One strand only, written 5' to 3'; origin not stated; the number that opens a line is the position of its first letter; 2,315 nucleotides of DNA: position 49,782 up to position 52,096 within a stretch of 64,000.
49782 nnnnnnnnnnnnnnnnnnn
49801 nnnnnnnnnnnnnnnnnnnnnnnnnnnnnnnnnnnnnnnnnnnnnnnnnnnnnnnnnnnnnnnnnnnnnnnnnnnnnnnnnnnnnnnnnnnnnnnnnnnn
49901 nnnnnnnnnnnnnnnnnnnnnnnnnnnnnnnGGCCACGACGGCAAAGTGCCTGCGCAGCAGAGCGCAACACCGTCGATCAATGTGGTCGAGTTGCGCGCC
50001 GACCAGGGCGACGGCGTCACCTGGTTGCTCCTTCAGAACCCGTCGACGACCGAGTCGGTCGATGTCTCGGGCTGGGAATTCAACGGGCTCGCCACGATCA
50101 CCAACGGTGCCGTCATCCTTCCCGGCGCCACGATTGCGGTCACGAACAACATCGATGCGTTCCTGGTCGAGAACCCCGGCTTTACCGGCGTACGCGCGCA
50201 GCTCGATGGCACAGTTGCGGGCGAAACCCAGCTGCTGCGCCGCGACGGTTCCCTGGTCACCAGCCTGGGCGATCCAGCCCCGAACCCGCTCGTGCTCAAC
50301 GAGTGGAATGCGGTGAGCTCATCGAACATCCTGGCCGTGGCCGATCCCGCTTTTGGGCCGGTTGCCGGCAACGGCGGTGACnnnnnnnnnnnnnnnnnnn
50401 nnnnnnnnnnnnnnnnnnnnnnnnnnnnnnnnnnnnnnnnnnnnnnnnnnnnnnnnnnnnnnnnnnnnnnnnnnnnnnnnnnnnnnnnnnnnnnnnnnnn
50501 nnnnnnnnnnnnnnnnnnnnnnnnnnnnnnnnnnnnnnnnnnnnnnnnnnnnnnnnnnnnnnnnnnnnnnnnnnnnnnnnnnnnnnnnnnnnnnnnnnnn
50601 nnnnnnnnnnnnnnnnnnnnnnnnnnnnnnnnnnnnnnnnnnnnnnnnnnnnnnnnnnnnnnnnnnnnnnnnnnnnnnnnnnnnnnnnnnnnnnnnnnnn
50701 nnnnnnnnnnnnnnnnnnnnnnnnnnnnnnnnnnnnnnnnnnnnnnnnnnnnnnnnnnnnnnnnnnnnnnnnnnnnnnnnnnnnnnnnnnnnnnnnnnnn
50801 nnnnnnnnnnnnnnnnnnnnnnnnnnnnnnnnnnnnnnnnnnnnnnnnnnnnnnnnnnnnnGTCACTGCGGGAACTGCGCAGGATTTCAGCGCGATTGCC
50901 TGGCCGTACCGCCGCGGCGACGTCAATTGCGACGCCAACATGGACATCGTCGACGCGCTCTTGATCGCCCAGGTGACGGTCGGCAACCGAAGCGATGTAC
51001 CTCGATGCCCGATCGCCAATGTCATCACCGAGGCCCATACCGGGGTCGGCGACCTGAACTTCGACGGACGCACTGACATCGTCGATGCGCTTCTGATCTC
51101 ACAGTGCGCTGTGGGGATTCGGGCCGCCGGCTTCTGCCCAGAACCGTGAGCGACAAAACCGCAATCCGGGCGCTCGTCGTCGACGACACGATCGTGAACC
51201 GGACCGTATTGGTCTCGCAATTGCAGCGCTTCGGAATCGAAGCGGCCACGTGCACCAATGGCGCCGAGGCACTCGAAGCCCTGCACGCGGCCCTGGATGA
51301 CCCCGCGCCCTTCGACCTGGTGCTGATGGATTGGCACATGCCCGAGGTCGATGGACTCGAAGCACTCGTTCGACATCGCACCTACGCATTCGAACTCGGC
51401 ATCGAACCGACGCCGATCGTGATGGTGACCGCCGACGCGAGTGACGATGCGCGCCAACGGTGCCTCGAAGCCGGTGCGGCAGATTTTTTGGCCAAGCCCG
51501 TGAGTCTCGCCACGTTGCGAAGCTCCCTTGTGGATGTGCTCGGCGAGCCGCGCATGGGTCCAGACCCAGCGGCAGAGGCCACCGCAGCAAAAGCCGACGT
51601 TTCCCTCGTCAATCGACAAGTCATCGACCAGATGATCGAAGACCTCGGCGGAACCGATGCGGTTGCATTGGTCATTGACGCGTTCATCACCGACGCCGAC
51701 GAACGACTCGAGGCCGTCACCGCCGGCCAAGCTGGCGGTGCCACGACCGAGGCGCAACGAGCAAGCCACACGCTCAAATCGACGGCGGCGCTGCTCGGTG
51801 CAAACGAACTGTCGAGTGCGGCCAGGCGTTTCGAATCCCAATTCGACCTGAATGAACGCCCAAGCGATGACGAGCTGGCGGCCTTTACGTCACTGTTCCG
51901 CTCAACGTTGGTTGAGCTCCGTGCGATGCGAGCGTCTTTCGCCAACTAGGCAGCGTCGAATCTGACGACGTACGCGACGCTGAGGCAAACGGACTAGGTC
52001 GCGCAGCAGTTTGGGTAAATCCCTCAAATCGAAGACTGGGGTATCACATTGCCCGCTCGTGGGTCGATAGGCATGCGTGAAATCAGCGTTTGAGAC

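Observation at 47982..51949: Secreted LTD-CotH-LTD-LTD-dockerin protein translationally coupled to a cytoplasmic REC-HPt protein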

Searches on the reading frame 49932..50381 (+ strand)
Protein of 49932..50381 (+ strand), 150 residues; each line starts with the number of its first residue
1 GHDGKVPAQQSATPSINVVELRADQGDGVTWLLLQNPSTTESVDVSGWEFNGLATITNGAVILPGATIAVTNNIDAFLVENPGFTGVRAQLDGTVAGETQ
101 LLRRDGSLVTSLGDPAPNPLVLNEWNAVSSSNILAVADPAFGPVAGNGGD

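Call 6: search_protein_families(library=pfam, proteins=[window:49932-50381:+], max_evalue=1)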
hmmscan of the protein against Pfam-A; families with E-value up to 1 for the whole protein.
window:49932-50381:+ (150 aa): 1 family
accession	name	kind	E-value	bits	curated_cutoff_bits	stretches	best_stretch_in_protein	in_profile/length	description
PF00932.25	LTD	-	8e-07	29.9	34.3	1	9-113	1-106/109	Lamin Tail Domain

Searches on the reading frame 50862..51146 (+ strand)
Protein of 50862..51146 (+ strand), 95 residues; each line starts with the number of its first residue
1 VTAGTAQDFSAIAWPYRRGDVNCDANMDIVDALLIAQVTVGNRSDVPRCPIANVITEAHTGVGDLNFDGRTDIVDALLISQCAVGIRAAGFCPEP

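Call 6: search_protein_families(library=pfam, proteins=[window:50862-51146:+], max_evalue=1)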
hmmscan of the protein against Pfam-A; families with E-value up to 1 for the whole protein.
window:50862-51146:+ (95 aa): 5 families
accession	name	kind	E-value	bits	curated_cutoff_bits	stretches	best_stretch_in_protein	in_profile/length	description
PF00404.24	Dockerin_1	-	9.6e-07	29.3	22.9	2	19-80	2-53/57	Dockerin type I domain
PF13517.12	FG-GAP_3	-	0.013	16.5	26.9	1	60-74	46-60/61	FG-GAP-like repeat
PF01839.29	FG-GAP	-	0.034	14.5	22.1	1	61-74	6-19/37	FG-GAP repeat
PF19347.4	DUF5925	-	0.045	13.7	27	0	23-48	24-49/178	Domain of unknown function (DUF5925)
PF17859.6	Pelovaterin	-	0.17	12.6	27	0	27-43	17-33/42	Pelovaterin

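Call 63: search_solved_structures(query=window:50886-51146:+, max_evalue=10, show_alignments=2)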
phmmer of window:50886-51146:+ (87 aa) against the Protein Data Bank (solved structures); distinct sequences matched with E-value up to 10: 4.
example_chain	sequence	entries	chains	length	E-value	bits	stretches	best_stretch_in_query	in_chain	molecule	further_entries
5m2o_B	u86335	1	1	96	0.063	17.1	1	10-45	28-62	Group I Dockerin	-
5m2s_B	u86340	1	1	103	0.16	15.9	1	11-72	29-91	Doc8: Type I dockerin repeat domain from family 9 glycoside hydrolase WP_009982745[Ruminoc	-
5lxv_B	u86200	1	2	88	0.76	13.7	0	54-73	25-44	Carbohydrate-binding protein WP_009985128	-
2y3n_B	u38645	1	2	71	1.5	12.7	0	11-30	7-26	CELLULOSOMAL FAMILY-48 PROCESSIVE GLYCOSIDE HYDROLASE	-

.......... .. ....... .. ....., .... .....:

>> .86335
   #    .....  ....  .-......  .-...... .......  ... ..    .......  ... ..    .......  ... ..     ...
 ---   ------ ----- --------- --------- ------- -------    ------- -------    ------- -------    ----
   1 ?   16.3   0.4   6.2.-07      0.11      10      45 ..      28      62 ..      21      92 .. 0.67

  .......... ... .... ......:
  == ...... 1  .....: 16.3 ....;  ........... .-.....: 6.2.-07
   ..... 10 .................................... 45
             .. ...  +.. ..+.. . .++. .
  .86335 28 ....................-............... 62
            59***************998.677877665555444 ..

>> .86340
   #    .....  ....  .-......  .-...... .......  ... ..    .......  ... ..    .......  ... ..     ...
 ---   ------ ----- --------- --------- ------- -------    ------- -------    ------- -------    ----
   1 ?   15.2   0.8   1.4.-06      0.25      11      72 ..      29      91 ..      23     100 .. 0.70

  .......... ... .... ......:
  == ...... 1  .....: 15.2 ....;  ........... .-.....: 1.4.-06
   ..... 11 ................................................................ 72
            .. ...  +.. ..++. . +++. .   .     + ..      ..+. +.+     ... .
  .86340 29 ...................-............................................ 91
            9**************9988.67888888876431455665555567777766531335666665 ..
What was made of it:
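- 50916..51146 (+): Dockerin-like module with two F-hand Ca2+-binding repeats and four conserved Cys (aa 979-1055). All four PDB hits are dockerins (call 63).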

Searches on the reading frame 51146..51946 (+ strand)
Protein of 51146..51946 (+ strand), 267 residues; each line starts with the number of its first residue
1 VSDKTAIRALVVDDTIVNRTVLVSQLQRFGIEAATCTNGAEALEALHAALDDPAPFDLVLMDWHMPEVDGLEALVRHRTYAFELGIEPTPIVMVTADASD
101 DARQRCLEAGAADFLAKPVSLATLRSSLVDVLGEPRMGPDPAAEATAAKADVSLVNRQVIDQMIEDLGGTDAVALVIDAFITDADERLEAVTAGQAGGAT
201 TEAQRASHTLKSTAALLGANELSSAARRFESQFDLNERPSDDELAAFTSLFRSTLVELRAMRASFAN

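Call 3: search_protein_families(library=pfam, proteins=[window:51146-51946:+], max_evalue=0.01)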
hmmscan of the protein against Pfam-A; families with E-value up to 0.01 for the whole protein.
window:51146-51946:+ (267 aa): 3 families
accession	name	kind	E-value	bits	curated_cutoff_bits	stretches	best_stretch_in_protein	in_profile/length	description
PF00072.30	Response_reg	-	4.8e-23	81.9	30.2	1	10-127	2-109/111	Response regulator receiver domain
PF01627.28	Hpt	-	3.5e-11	43.6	24.6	1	177-258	3-81/84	Hpt domain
PF24896.1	Receiver_CRE1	-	0.00069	20.3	27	1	7-133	7-136/136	AHK4/CRE1/WOL first receiver domain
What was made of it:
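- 51146..51949 (+): Gene for a 267-aa cytoplasmic REC-HPt phosphotransfer protein. REC is aa 10-127 (nt 51173-51526) and HPt is aa 177-258 (nt 51674-51919). The GTG start overlaps the CotH stop as GTGA. Pfam (call 3).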

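Call 26: find_homologous_proteins(query=window:51146-51946:+, max_evalue=0.00001)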
Query window:51146-51946:+ (267 aa): 317 proteins with E <= 0.00001 among 8000 candidates; the best 120 are listed.
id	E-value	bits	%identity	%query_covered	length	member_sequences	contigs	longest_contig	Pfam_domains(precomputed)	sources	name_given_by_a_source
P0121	1.8e-162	556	100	100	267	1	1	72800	PF00072.31,PF01627.29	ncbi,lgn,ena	-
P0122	3.5e-108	379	68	100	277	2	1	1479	PF24896.2,PF00072.31,PF01627.29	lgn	-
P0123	6.2e-99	348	67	99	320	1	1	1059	PF00072.31,PF01627.29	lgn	-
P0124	5.6e-97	342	66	98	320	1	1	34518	PF00072.31,PF01627.29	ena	-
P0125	8.0e-97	342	65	100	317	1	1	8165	PF00072.31,PF01627.29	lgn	-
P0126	8.4e-92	325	63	98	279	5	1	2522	PF00072.31,PF01627.29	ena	-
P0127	4.1e-91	323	64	96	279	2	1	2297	PF24896.2,PF00072.31,PF01627.29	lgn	-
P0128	7.8e-86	306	61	97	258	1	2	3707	PF00072.31,PF01627.29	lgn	-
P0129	2.4e-53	199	45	96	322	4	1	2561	PF00072.31,PF01627.29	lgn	-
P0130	3.3e-50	189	47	93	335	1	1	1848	PF00072.31,PF01627.29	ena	-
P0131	1.9e-43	167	43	95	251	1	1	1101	PF00072.31,PF01627.29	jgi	-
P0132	3.4e-37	146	30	96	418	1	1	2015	PF00072.31,PF01627.29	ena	-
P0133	1.3e-34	138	39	54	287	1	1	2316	PF00072.31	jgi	jgi:CheY-like chemotaxis protein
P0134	1.3e-34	138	34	84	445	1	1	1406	PF00072.31,PF01627.29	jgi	jgi:CheY-like chemotaxis protein/HPt (histidine-containing phosphotransfer) domain-containing protei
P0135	1.5e-34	138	30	84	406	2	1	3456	PF00072.31,PF01627.29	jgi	jgi:CheY-like chemotaxis protein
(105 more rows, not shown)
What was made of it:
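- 51146..51949 (+): Identical database protein P0121 (call 26).
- Checked: The 267-aa REC-HPt protein with that start exists as an identical database protein (P0121, call 26).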

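Call 27: find_encoding_contigs(protein=P0125, flank=10000, max_places=2)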
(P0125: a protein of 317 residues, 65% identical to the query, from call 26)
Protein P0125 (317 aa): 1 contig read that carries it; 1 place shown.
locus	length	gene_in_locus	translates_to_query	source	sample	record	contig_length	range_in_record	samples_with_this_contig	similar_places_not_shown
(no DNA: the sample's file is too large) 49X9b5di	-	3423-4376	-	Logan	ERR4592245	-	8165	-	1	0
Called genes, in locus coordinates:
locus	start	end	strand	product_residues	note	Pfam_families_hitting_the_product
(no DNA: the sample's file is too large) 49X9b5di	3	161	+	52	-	?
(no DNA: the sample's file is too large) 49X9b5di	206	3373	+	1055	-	PF00932:LTD, PF22184:CBM_56, PF08757:CotH, PF00932:LTD (weak)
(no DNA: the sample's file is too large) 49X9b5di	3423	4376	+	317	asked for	PF00072:Response_reg, PF01627:Hpt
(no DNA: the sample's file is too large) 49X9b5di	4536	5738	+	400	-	PF00534:Glycos_transf_1, PF13692:Glyco_trans_1_4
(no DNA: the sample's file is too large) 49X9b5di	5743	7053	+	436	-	PF13440:Polysacc_synt_3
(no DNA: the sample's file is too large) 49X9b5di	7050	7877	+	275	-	PF00535:Glycos_transf_2, PF10111:Glyco_tranf_2_2, PF13641:Glyco_tranf_2_3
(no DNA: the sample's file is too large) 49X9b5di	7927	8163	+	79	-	?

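Call 28: find_encoding_contigs(protein=P0128, flank=10000, max_places=2)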
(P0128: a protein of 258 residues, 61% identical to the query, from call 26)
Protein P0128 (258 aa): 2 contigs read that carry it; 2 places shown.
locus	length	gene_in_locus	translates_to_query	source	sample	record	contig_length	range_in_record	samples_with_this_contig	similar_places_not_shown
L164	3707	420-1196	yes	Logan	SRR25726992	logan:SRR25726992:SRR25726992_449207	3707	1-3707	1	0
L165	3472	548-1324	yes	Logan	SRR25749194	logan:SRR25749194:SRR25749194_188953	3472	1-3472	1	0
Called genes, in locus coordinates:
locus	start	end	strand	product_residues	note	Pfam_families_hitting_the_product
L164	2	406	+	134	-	?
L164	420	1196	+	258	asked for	PF00072:Response_reg, PF01627:Hpt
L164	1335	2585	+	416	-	PF00534:Glycos_transf_1, PF13692:Glyco_trans_1_4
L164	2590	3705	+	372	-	?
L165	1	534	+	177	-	?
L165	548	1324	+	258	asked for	PF00072:Response_reg, PF01627:Hpt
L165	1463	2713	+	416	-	PF00534:Glycos_transf_1, PF13692:Glyco_trans_1_4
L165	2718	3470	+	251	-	?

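Call 29: find_encoding_contigs(protein=P0129, flank=10000, max_places=2)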
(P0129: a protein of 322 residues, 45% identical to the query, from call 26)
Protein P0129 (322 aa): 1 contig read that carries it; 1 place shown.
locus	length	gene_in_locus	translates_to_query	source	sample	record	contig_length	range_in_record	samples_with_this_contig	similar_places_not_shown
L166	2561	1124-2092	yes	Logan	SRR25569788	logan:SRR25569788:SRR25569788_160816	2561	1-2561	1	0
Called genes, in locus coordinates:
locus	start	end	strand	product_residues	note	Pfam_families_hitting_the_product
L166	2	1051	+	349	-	?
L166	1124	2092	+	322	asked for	PF00072:Response_reg, PF01627:Hpt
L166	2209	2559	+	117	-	?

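Call 67: search_protein_families(library=ncbifam, proteins=[window:51146-51946:+], max_evalue=0.001)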
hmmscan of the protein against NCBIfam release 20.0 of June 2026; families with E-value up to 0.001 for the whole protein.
window:51146-51946:+ (267 aa): 89 families (the best 25 are shown)
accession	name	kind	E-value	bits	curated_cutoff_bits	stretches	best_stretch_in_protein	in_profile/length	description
NF011874.0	PRK15347.1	equivalog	5.6e-25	87.5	852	1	7-255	691-915/921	two component system sensor kinase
NF008099.0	PRK10841.1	equivalog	2.3e-22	78.6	920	1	3-129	821-937/949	two-component system sensor histidine kinase RcsC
TIGR02956.1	TMAO_torS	equivalog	2.2e-21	75.7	676.5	1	7-237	702-944/967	TMAO reductase system sensor histidine kinase/response regulator TorS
NF008318.0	PRK11107.1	equivalog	2.6e-19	68.8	890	1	3-233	664-886/920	two-component sensor histidine kinase BarA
NF007135.0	PRK09581.1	equivalog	2.5e-17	62.8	474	1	8-126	4-114/457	PleD family two-component system response regulator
NF008302.0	PRK11091.1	equivalog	2.9e-17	62.1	838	1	4-231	523-741/779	aerobic respiration two-component sensor histidine kinase ArcB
TIGR02154.1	PhoB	equivalog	1.7e-15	57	296.2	1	8-132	4-120/226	phosphate regulon transcriptional regulator PhoB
NF007901.0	PRK10610.1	equivalog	8.5e-15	55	189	1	1-131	1-123/129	chemotaxis response regulator CheY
NF007689.0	PRK10365.1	equivalog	2.5e-14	52.9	760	1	5-149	4-138/441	sigma-54-dependent response regulator transcription factor ZraR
NF045944.1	ResRegRpaBCyano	equivalog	4e-14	52.6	330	1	10-157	1-135/229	response regulator transcription factor RpaB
NF001965.0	PRK00742.1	subfamily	4.2e-14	52.5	293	1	6-120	3-110/357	chemotaxis-specific protein-glutamate methyltransferase CheB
NF041947.1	LuxQ_Vibrio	equivalog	8e-14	50.5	1200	1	6-129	722-836/843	quorum-sensing autoinducer 2 sensor kinase/phosphatase LuxQ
NF008469.0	PRK11361.1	equivalog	6.7e-13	48.1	714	1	6-125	4-113/461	acetoacetate metabolism transcriptional regulator AtoC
NF007969.0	PRK10693.1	equivalog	9.2e-13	47.9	329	1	8-154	9-145/337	two-component system response regulator RssB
NF041733.1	resp_reg_CseB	equivalog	9.7e-13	48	350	1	10-152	5-136/228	two-component system response regulator CseB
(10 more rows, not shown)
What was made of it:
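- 51146..51949 (+): NCBIfam best hits are the C-termini of hybrid kinases (call 67).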
